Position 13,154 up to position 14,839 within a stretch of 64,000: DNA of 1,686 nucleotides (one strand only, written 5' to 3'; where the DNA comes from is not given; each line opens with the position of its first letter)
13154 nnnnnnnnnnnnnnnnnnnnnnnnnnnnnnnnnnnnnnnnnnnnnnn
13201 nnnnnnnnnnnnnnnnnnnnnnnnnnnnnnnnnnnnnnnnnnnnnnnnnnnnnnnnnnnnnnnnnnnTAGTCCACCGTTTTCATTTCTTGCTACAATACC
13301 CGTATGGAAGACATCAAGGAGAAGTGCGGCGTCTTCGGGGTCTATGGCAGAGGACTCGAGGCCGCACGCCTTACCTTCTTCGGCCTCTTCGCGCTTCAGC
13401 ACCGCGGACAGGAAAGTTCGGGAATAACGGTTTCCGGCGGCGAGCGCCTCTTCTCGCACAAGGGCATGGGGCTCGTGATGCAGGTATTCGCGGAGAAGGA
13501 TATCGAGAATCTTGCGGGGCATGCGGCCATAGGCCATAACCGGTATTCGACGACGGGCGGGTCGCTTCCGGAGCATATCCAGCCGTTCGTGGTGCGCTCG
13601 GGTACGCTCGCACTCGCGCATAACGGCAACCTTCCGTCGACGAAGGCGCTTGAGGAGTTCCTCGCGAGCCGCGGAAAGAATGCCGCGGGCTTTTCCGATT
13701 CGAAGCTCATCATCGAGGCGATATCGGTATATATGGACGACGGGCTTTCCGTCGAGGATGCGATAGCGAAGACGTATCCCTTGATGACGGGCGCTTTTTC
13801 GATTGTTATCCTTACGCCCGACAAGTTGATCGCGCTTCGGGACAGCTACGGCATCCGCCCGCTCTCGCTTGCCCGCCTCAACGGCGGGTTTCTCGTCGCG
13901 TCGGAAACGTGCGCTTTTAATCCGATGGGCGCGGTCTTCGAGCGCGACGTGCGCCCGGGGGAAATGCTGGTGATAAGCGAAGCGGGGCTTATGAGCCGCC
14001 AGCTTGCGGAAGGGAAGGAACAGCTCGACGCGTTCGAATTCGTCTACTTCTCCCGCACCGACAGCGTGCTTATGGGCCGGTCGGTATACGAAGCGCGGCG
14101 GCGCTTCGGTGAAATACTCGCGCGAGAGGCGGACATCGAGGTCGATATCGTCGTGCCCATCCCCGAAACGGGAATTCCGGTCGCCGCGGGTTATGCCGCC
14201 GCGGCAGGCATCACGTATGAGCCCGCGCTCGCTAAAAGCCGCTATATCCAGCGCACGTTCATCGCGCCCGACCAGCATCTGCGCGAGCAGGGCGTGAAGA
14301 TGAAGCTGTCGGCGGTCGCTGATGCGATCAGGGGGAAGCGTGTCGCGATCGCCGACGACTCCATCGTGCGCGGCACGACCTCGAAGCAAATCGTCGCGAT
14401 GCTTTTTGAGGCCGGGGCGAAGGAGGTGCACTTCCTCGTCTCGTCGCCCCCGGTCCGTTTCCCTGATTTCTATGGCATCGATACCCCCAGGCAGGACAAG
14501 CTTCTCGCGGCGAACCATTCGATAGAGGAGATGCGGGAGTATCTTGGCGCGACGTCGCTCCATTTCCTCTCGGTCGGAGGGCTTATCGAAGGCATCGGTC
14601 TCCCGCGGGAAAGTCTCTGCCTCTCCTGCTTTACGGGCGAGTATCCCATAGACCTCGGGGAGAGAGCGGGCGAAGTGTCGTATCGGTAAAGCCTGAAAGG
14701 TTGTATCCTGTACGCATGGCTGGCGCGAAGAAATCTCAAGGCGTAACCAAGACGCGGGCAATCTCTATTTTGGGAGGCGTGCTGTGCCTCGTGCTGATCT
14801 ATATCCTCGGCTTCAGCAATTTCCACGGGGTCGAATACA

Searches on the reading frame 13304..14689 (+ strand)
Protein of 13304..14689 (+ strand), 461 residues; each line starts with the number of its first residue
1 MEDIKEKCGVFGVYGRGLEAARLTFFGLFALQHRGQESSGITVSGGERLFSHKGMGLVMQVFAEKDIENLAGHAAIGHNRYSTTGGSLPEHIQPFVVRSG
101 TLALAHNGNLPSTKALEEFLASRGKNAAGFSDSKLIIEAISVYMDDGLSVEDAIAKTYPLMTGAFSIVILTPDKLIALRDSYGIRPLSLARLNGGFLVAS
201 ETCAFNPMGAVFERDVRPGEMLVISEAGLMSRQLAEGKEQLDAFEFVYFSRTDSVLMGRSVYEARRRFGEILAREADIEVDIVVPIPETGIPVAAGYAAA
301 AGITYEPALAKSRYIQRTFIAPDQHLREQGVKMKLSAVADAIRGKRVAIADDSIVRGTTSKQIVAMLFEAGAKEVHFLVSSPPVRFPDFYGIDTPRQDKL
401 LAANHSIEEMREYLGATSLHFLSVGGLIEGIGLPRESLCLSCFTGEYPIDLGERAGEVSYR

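Call 15: search_protein_families(library=pfam, proteins=[window:13304-14689:+], max_evalue=0.00001)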
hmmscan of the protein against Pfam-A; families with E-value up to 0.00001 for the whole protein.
window:13304-14689:+ (461 aa): 3 families
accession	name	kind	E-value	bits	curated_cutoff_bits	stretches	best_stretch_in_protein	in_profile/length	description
PF13522.11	GATase_6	-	7.8e-17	62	27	1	71-201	9-130/130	Glutamine amidotransferase domain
PF13537.11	GATase_7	-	2e-13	50.8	25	1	86-205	7-121/123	Glutamine amidotransferase domain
PF00156.33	Pribosyltran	-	3.9e-07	30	26.3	1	266-379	16-122/158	Phosphoribosyl transferase domain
